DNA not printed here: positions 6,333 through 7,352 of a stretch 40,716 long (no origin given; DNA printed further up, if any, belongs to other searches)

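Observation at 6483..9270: An LpxA-family acyltransferase is translationally coupled to GnnA/GnnB-like enzymes in a mycothiol-encoding (actinobacterial) genome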

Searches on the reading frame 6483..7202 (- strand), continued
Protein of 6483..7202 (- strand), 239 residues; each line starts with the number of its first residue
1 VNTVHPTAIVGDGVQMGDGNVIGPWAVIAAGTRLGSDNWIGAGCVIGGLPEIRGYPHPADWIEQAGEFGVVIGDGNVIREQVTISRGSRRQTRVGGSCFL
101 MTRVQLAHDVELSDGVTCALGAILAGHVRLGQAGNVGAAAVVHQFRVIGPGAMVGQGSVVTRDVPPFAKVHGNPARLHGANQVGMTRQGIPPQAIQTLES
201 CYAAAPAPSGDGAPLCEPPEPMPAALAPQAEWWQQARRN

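Call 11: find_homologous_proteins(query=window:6483-7202:-, max_evalue=0.00001)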
Query window:6483-7202:- (239 aa): 1801 proteins with E <= 0.00001 among 4059 candidates; the best 120 are listed.
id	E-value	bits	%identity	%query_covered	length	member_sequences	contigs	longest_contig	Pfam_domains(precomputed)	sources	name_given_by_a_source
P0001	1.6e-156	537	100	100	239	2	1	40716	PF00132.31,PF25084.2,PF13720.12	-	-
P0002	5.4e-81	290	65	81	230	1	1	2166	PF00132.31,PF25087.2,PF25084.2,PF13720.12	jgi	jgi:UDP-N-acetylglucosamine acyltransferase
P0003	2.5e-67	245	55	88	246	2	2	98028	PF00132.31,PF25087.2,PF25084.2,PF13720.12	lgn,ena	-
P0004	7.3e-67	244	53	100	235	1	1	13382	PF00132.31,PF25087.2,PF25084.2,PF13720.12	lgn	-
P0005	1.9e-66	242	52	98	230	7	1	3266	PF00132.31,PF25087.2,PF25084.2,PF13720.12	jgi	jgi:UDP-N-acetylglucosamine acyltransferase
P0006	2.5e-65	239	50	98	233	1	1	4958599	PF00132.31,PF25087.2,PF25084.2,PF13720.12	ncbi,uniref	ncbi:UDP-N-acetylglucosamine acyltransferase [Pengzhenrongella phosphoraccumulans]|uniref:UDP-N-acet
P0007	4.1e-65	238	50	97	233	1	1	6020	PF00132.31,PF25087.2,PF25084.2,PF13720.12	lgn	-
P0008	4.3e-65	238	49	98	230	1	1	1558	PF00132.31,PF25087.2,PF25084.2,PF13720.12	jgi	jgi:UDP-N-acetylglucosamine acyltransferase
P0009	6.8e-65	237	51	98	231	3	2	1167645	PF00132.31,PF25087.2,PF25084.2,PF13720.12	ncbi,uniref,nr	ncbi:acyl-ACP--UDP-N- acetylglucosamine O-acyltransferase [Cellulomonas biazotea]|uniref:Acyl-[acyl-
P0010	2.2e-64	236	50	98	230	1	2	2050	PF00132.31,PF25087.2,PF25084.2,PF13720.12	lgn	-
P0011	2.4e-64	235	52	97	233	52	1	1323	PF00132.31,PF25087.2,PF25084.2,PF13720.12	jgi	-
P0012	2.5e-64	235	51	100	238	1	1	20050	PF00132.31,PF25087.2,PF13720.12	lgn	-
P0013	7.9e-64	234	52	99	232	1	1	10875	PF00132.31,PF25087.2,PF25084.2,PF13720.12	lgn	-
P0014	2.4e-63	232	52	98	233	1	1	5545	PF00132.31,PF25087.2,PF25084.2,PF13720.12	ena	-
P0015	3.1e-63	232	50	100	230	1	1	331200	PF00132.31,PF25087.2,PF25084.2,PF13720.12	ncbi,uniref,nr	ncbi:UDP-N-acetylglucosamine acyltransferase [Actinotalea solisilvae]|uniref:UDP-N-acetylglucosamine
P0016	3.2e-63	232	51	99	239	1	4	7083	PF00132.31,PF25087.2,PF25084.2,PF13720.12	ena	-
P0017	6.1e-63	231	49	98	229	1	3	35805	PF00132.31,PF25087.2,PF25084.2,PF13720.12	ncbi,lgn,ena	-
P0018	6.4e-63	231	51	88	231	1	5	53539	PF00132.31,PF25087.2,PF25084.2,PF13720.12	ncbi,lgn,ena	-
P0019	8.5e-63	230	49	97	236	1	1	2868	PF00132.31,PF25087.2,PF25084.2,PF13720.12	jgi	jgi:UDP-N-acetylglucosamine acyltransferase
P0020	1.3e-62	230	49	98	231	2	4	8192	PF00132.31,PF25087.2,PF25084.2,PF13720.12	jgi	jgi:UDP-N-acetylglucosamine acyltransferase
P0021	1.9e-62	229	51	87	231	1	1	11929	PF14602.13,PF00132.31,PF25087.2,PF25084.2,PF13720.12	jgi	jgi:UDP-N-acetylglucosamine acyltransferase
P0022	2.3e-62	229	51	98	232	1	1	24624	PF00132.31,PF25087.2,PF25084.2,PF13720.12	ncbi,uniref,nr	ncbi:UDP-N-acetylglucosamine acyltransferase [Blastococcus goldschmidtiae]|uniref:UDP-N-acetylglucos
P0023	2.6e-62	229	55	85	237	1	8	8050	PF00132.31,PF25087.2,PF25084.2,PF13720.12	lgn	-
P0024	6.0e-62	228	49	99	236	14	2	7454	PF00132.31,PF25087.2,PF25084.2,PF13720.12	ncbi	-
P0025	6.4e-62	227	52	86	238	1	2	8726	PF00132.31,PF25087.2,PF25084.2,PF13720.12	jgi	jgi:UDP-N-acetylglucosamine acyltransferase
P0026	6.8e-62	227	50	99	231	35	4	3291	PF00132.31,PF25087.2,PF25084.2,PF13720.12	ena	-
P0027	7.6e-62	227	53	84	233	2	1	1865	PF00132.31,PF25087.2,PF13720.12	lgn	-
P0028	1.4e-61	226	49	98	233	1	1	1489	PF00132.31,PF25087.2,PF25084.2,PF13720.12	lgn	-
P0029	1.8e-61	226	51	90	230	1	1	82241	PF00132.31,PF25087.2,PF25084.2,PF13720.12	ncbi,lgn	ncbi:acyl-ACP--UDP-N- acetylglucosamine O-acyltransferase [Cellulomonas sp. P5_C5]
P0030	1.9e-61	226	49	99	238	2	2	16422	PF14602.13,PF00132.31,PF25087.2,PF25084.2,PF13720.12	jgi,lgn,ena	-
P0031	2.2e-61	226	50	100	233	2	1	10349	PF00132.31,PF25087.2,PF25084.2,PF13720.12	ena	-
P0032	2.9e-61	225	49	97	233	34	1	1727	PF00132.31,PF25087.2,PF25084.2,PF13720.12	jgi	jgi:UDP-N-acetylglucosamine acyltransferase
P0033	3.0e-61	225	49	100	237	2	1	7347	PF00132.31,PF25087.2,PF25084.2,PF13720.12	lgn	-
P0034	4.0e-61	225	47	100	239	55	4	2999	PF00132.31,PF25087.2,PF25084.2,PF13720.12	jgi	jgi:UDP-N-acetylglucosamine acyltransferase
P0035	6.4e-61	224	50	97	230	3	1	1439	PF00132.31,PF25087.2,PF25084.2,PF13720.12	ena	-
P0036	9.5e-61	224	51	99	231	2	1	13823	PF00132.31,PF25087.2,PF13720.12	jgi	jgi:UDP-N-acetylglucosamine acyltransferase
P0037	9.9e-61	224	52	87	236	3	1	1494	PF00132.31,PF25087.2,PF25084.2,PF13720.12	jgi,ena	-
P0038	1.1e-60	223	50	89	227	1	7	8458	PF00132.31,PF25087.2,PF25084.2,PF13720.12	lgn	-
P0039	1.7e-60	223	50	99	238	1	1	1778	PF14602.13,PF00132.31,PF25087.2,PF25084.2,PF13720.12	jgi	jgi:UDP-N-acetylglucosamine acyltransferase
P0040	1.8e-60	223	50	99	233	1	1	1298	PF14602.13,PF00132.31,PF25087.2,PF25084.2,PF13720.12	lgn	-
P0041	2.8e-60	222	50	90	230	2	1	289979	PF00132.31,PF25087.2,PF25084.2,PF13720.12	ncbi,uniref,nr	ncbi:UDP-N-acetylglucosamine acyltransferase [Cellulomonas xylanilytica]|uniref:Acyl-[acyl-carrier-p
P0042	3.1e-60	222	48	99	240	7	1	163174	PF14602.13,PF00132.31,PF25087.2,PF25084.2,PF13720.12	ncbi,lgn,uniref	ncbi:DapH/DapD/GlmU-related protein [Umezawaea sp.]|uniref:DapH/DapD/GlmU-related protein n=1 Tax=Um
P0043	5.6e-60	221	52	98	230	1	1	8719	PF00132.31,PF25087.2,PF25084.2,PF13720.12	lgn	-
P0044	5.8e-60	221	56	79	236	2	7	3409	PF00132.31,PF25087.2,PF25084.2,PF13720.12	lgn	-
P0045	5.9e-60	221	49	99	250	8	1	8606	PF00132.31,PF25087.2,PF25084.2,PF13720.12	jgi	jgi:UDP-N-acetylglucosamine acyltransferase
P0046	7.1e-60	221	51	84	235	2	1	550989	PF00132.31,PF25087.2,PF25084.2,PF13720.12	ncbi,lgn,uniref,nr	ncbi:UDP-N-acetylglucosamine acyltransferase [Leifsonia virtsii]|uniref:Acyl-ACP--UDP-N- acetylgluco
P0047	8.4e-60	221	50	85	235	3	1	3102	PF00132.31,PF25087.2,PF25084.2,PF13720.12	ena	-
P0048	9.7e-60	220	47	98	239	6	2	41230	PF00132.31,PF25087.2,PF25084.2,PF13720.12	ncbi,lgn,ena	-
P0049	1.1e-59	220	48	98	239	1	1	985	PF00132.31,PF25087.2,PF25084.2,PF13720.12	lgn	-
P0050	1.3e-59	220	51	97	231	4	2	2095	PF00132.31,PF25087.2,PF25084.2,PF13720.12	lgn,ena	-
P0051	1.3e-59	220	53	87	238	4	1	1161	PF14602.13,PF00132.31,PF25087.2,PF25084.2,PF13720.12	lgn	-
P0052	1.4e-59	220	51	85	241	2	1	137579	PF00132.31,PF25087.2,PF25084.2,PF13720.12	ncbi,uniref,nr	ncbi:acyl-ACP--UDP-N- acetylglucosamine O-acyltransferase [Agromyces albus]|uniref:acyl-ACP--UDP-N- 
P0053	2.5e-59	219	50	98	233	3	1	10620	PF00132.31,PF25087.2,PF25084.2,PF13720.12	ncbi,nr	ncbi:MAG TPA: UDP-N-acetylglucosamine acyltransferase [Jatrophihabitans sp.]|nr:UDP-N-acetylglucosam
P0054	2.5e-59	219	51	98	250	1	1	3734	PF00132.31,PF25087.2,PF25084.2,PF13720.12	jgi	jgi:UDP-N-acetylglucosamine acyltransferase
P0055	4.0e-59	218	50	92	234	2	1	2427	PF00132.31,PF25087.2,PF25084.2,PF13720.12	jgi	jgi:UDP-N-acetylglucosamine acyltransferase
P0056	1.1e-58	217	51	87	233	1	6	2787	PF00132.31,PF25087.2,PF25084.2,PF13720.12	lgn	-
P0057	1.2e-58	217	51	85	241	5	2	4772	PF00132.31,PF25087.2,PF25084.2,PF13720.12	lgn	-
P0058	1.2e-58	217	48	97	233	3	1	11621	PF00132.31,PF25087.2,PF25084.2,PF13720.12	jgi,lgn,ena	-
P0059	1.7e-58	216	52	87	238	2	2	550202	PF14602.13,PF00132.31,PF25087.2,PF25084.2,PF13720.12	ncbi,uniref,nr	ncbi:DapH/DapD/GlmU-related protein [Streptoalloteichus tenebrarius]|uniref:DapH/DapD/GlmU-related p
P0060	1.8e-58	216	51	99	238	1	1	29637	PF14602.13,PF00132.31,PF25087.2,PF25084.2,PF13720.12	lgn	-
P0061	1.9e-58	216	47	98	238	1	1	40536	PF00132.31,PF25087.2,PF25084.2,PF13720.12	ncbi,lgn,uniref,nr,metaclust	ncbi:acyl-ACP--UDP-N- acetylglucosamine O-acyltransferase [Actinotalea ferrariae CF5-4]|uniref:Acyl-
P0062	2.1e-58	216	47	96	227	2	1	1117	PF00132.31,PF25087.2,PF25084.2,PF13720.12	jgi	jgi:UDP-N-acetylglucosamine acyltransferase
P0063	2.2e-58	216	46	98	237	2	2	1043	PF00132.31,PF25087.2,PF25084.2,PF13720.12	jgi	jgi:UDP-N-acetylglucosamine acyltransferase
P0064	2.7e-58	216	49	90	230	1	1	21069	PF00132.31,PF25087.2,PF25084.2,PF13720.12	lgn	-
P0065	3.1e-58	215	47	98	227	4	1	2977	PF00132.31,PF25087.2,PF25084.2,PF13720.12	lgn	-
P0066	3.8e-58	215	47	98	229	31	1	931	PF00132.31,PF25087.2,PF25084.2,PF13720.12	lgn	-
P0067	4.6e-58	215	49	98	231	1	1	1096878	PF14602.13,PF00132.31,PF25087.2,PF25084.2,PF13720.12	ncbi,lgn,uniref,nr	ncbi:UDP-N-acetylglucosamine acyltransferase [Herbihabitans rhizosphaerae]|uniref:UDP-N-acetylglucos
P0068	5.0e-58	215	48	97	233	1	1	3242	PF00132.31,PF25087.2,PF13720.12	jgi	jgi:UDP-N-acetylglucosamine acyltransferase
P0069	8.1e-58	214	51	92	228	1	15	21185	PF00132.31,PF25087.2,PF25084.2,PF13720.12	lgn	-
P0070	8.4e-58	214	50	92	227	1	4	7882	PF00132.31,PF25087.2,PF25084.2,PF13720.12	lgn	-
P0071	1.2e-57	213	47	97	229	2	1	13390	PF00132.31,PF25087.2,PF25084.2,PF13720.12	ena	-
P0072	1.6e-57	213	51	85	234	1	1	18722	PF00132.31,PF25087.2,PF25084.2,PF13720.12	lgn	-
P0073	1.9e-57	213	50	88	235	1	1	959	PF00132.31,PF25087.2,PF25084.2,PF13720.12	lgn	-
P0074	1.9e-57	213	52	88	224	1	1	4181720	PF00132.31,PF25087.2,PF25084.2,PF13720.12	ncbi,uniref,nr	ncbi:acyl-ACP--UDP-N-acetylglucosamine O-acyltransferase family protein [Agromyces silvae]|uniref:UD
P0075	2.7e-57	212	47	98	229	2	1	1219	PF00132.31,PF25087.2,PF25084.2,PF13720.12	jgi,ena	-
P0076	3.9e-57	212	47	98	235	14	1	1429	PF14602.13,PF00132.31,PF25087.2,PF25084.2,PF13720.12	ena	-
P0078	7.8e-57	211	47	99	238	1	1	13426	PF00132.31,PF25087.2,PF25084.2,PF13720.12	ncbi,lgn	ncbi:MAG TPA: UDP-N-acetylglucosamine acyltransferase [Pseudonocardiaceae bacterium]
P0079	9.0e-57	211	48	99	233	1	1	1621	PF14602.13,PF00132.31,PF25087.2,PF25084.2,PF13720.12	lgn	-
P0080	9.5e-57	211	47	97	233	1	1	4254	PF00132.31,PF25087.2,PF25084.2,PF13720.12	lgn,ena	-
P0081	1.2e-56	210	47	87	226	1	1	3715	PF00132.31,PF25087.2,PF25084.2,PF13720.12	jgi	jgi:UDP-N-acetylglucosamine acyltransferase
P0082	1.7e-56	210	48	89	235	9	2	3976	PF00132.31,PF13720.12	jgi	jgi:UDP-N-acetylglucosamine acyltransferase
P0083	2.6e-56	209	46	98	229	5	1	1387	PF00132.31,PF25087.2,PF25084.2,PF13720.12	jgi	jgi:UDP-N-acetylglucosamine acyltransferase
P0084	3.4e-56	209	47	99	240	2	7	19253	PF14602.13,PF00132.31,PF25087.2,PF25084.2,PF13720.12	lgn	-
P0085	4.0e-56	208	49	98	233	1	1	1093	PF00132.31,PF25087.2,PF25084.2,PF13720.12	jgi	jgi:UDP-N-acetylglucosamine acyltransferase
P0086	4.2e-56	208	49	86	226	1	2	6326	PF00132.31,PF25087.2,PF25084.2,PF13720.12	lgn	-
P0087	4.5e-56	208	49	84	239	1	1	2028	PF00132.31,PF25087.2,PF25084.2,PF13720.12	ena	-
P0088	4.5e-56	208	51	87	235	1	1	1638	PF00132.31,PF25087.2,PF25084.2,PF13720.12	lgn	-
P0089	5.9e-56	208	48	99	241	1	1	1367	PF14602.13,PF00132.31,PF25087.2,PF25084.2,PF13720.12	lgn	-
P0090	8.3e-56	207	47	98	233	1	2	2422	PF00132.31,PF25087.2,PF25084.2,PF13720.12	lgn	-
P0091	9.3e-56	207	53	87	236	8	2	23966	PF14602.13,PF00132.31,PF25087.2,PF25084.2,PF13720.12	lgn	-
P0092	1.0e-55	207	50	97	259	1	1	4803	PF14602.13,PF00132.31,PF25087.2,PF25084.2,PF13720.12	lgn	-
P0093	1.2e-55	207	48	99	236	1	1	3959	PF14602.13,PF00132.31,PF25087.2,PF25084.2,PF13720.12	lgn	-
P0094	2.1e-55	206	47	98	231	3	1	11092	PF00132.31,PF25087.2,PF13720.12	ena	-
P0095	2.7e-55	206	46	99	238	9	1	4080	PF00132.31,PF25087.2,PF25084.2,PF13720.12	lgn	-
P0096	2.7e-55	206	47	98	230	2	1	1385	PF00132.31,PF25087.2,PF25084.2,PF13720.12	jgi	jgi:UDP-N-acetylglucosamine acyltransferase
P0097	2.9e-55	206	46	98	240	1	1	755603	PF00132.31,PF25087.2,PF25084.2,PF13720.12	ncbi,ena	-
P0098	4.1e-55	205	48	99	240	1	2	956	PF14602.13,PF00132.31,PF25087.2,PF25084.2,PF13720.12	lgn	-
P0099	5.0e-55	205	54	85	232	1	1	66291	PF00132.31,PF25087.2,PF25084.2,PF13720.12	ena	-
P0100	8.0e-55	204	47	97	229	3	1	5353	PF14602.13,PF00132.31,PF25087.2,PF25084.2,PF13720.12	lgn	-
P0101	1.0e-54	204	49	98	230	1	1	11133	PF00132.31,PF25087.2,PF25084.2,PF13720.12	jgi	jgi:UDP-N-acetylglucosamine acyltransferase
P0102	1.5e-54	203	49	87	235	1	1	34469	PF00132.31,PF25087.2,PF25084.2,PF13720.12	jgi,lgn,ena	-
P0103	1.5e-54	203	48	97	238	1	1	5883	PF00132.31,PF25087.2,PF25084.2,PF13720.12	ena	-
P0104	1.6e-54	203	48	91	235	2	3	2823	PF14602.13,PF00132.31,PF25087.2,PF13720.12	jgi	jgi:UDP-N-acetylglucosamine acyltransferase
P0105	1.7e-54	203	51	85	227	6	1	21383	PF00132.31,PF25087.2,PF25084.2,PF13720.12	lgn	-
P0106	1.9e-54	203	46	97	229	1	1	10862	PF00132.31,PF25087.2,PF25084.2,PF13720.12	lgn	-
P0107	3.4e-54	202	46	98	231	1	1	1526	PF00132.31,PF25087.2,PF25084.2,PF13720.12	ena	-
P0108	3.5e-54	202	47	99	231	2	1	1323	PF14602.13,PF00132.31,PF25087.2,PF25084.2,PF13720.12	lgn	-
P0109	3.5e-54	202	52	79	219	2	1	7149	PF00132.31,PF25087.2,PF13720.12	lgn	-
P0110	3.9e-54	202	49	98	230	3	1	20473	PF00132.31,PF25087.2,PF25084.2,PF13720.12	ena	-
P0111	4.1e-54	202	52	85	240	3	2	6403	PF00132.31,PF25087.2,PF25084.2,PF13720.12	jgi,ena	jgi:UDP-N-acetylglucosamine acyltransferase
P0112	5.6e-54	201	47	95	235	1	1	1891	PF14602.13,PF00132.31,PF25087.2,PF25084.2,PF13720.12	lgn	-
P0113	6.1e-54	201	48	97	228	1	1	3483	PF00132.31,PF25087.2,PF25084.2,PF13720.12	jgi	jgi:UDP-N-acetylglucosamine acyltransferase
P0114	7.1e-54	201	48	98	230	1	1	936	PF00132.31,PF25087.2,PF25084.2,PF13720.12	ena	-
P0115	7.2e-54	201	51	85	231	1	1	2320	PF00132.31,PF25087.2,PF25084.2,PF13720.12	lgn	-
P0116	8.3e-54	201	44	99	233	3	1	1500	PF14602.13,PF00132.31,PF25087.2,PF25084.2,PF13720.12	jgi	jgi:UDP-N-acetylglucosamine acyltransferase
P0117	1.1e-53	200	48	86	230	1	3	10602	PF00132.31,PF25087.2,PF25084.2,PF13720.12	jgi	jgi:UDP-N-acetylglucosamine acyltransferase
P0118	1.6e-53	200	46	96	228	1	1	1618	PF00132.31,PF25087.2,PF25084.2,PF13720.12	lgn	-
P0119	2.1e-53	200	50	85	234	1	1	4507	PF00132.31,PF25087.2,PF25084.2,PF13720.12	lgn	-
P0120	3.2e-53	199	47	97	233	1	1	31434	PF00132.31,PF25087.2,PF25084.2,PF13720.12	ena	-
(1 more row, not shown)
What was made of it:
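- Public pipelines name homologues 'acyl-ACP--UDP-N-acetylglucosamine O-acyltransferase' (call 11).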

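Call 16: find_encoding_contigs(protein=P0006, flank=10000, max_places=2)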
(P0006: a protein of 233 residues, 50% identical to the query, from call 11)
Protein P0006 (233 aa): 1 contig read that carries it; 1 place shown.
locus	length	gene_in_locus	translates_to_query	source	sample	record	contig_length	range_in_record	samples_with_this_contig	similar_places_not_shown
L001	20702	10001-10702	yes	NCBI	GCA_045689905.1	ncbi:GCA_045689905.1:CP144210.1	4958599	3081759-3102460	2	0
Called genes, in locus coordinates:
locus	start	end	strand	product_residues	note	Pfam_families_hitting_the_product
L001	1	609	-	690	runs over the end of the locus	-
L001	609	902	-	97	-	-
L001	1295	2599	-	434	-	PF01266:DAO, PF13450:NAD_binding_8 (weak)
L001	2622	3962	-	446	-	-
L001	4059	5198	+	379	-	PF01041:DegT_DnrJ_EryC1, PF01212:Beta_elim_lyase (weak), PF00155:Aminotran_1_2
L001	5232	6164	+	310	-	PF01073:3Beta_HSD, PF01370:Epimerase, PF02719:Polysacc_synt_2, PF04321:RmlD_sub_bind, PF05368:NmrA (weak), PF16363:GDP_Man_Dehyd, PF13460:NAD_binding_10, PF07993:NAD_binding_4 (weak)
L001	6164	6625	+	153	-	PF00132:Hexapep, PF14602:Hexapep_2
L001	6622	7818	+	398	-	PF13439:Glyco_transf_4, PF13579:Glyco_trans_4_4, PF00534:Glycos_transf_1, PF13692:Glyco_trans_1_4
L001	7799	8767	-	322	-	PF01408:GFO_IDH_MocA, PF22725:GFO_IDH_MocA_C3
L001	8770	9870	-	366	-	PF01041:DegT_DnrJ_EryC1, PF01212:Beta_elim_lyase (weak)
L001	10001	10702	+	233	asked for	PF25084:LbH_EIF2B (faint), PF25087:GMPPB_C (faint), PF00132:Hexapep (weak), PF13720:Acetyltransf_11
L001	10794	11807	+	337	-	PF03706:LPG_synthase_TM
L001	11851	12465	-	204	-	PF00908:dTDP_sugar_isom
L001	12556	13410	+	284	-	PF01073:3Beta_HSD (faint), PF01370:Epimerase, PF04321:RmlD_sub_bind, PF02719:Polysacc_synt_2 (weak), PF16363:GDP_Man_Dehyd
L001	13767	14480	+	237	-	PF13641:Glyco_tranf_2_3 (faint)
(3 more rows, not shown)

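Call 17: find_encoding_contigs(protein=P0067, flank=10000, max_places=2)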
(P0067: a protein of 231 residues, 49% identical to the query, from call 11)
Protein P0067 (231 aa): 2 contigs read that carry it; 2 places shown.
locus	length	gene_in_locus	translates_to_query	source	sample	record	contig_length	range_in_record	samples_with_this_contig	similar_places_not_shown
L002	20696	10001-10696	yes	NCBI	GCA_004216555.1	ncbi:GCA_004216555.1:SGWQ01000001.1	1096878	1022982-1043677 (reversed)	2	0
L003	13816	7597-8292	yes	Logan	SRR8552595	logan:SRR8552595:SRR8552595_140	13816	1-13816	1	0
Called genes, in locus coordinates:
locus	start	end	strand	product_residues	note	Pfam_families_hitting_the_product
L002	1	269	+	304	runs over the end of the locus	PF00561:Abhydrolase_1, PF12146:Hydrolase_4, PF12697:Abhydrolase_6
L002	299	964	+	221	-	-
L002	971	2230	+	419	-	PF02403:Seryl_tRNA_N, PF00587:tRNA-synt_2b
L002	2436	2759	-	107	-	PF00085:Thioredoxin, PF08534:Redoxin (faint), PF13098:Thioredoxin_2, PF13905:Thioredoxin_8 (faint)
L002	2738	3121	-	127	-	PF00376:MerR, PF13411:MerR_1, PF28507:Rv1828_C (faint), PF09278:MerR-DNA-bind (faint)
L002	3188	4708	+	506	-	PF00135:COesterase, PF20434:BD-FAE, PF07859:Abhydrolase_3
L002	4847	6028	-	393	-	PF00070:Pyr_redox (faint), PF01266:DAO, PF01494:FAD_binding_3, PF01593:Amino_oxidase (faint), PF07992:Pyr_redox_2 (faint), PF13450:NAD_binding_8 (faint)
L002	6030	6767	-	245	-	PF00535:Glycos_transf_2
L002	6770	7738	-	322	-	PF01408:GFO_IDH_MocA, PF22725:GFO_IDH_MocA_C3, PF02894:GFO_IDH_MocA_C (weak)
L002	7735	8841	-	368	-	PF01041:DegT_DnrJ_EryC1, PF01212:Beta_elim_lyase, PF00266:Aminotran_5 (weak), PF01053:Cys_Met_Meta_PP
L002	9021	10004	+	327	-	PF03706:LPG_synthase_TM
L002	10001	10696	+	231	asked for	PF14602:Hexapep_2 (faint), PF25084:LbH_EIF2B (faint), PF25087:GMPPB_C (faint), PF00132:Hexapep, PF13720:Acetyltransf_11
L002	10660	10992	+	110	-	-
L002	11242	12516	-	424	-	PF01979:Amidohydro_1, PF07969:Amidohydro_3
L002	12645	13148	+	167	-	PF01047:MarR (weak), PF12802:MarR_2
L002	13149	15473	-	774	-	-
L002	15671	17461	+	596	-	-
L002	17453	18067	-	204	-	PF00440:TetR_N, PF16925:TetR_C_13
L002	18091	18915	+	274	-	PF00106:adh_short, PF08659:KR, PF13561:adh_short_C2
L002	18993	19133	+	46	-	-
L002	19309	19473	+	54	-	PF13561:adh_short_C2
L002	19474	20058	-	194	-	PF01872:RibD_C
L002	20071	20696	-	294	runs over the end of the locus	PF13560:HTH_31, PF19054:DUF5753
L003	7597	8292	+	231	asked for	PF14602:Hexapep_2 (faint), PF25084:LbH_EIF2B (faint), PF25087:GMPPB_C (faint), PF00132:Hexapep, PF13720:Acetyltransf_11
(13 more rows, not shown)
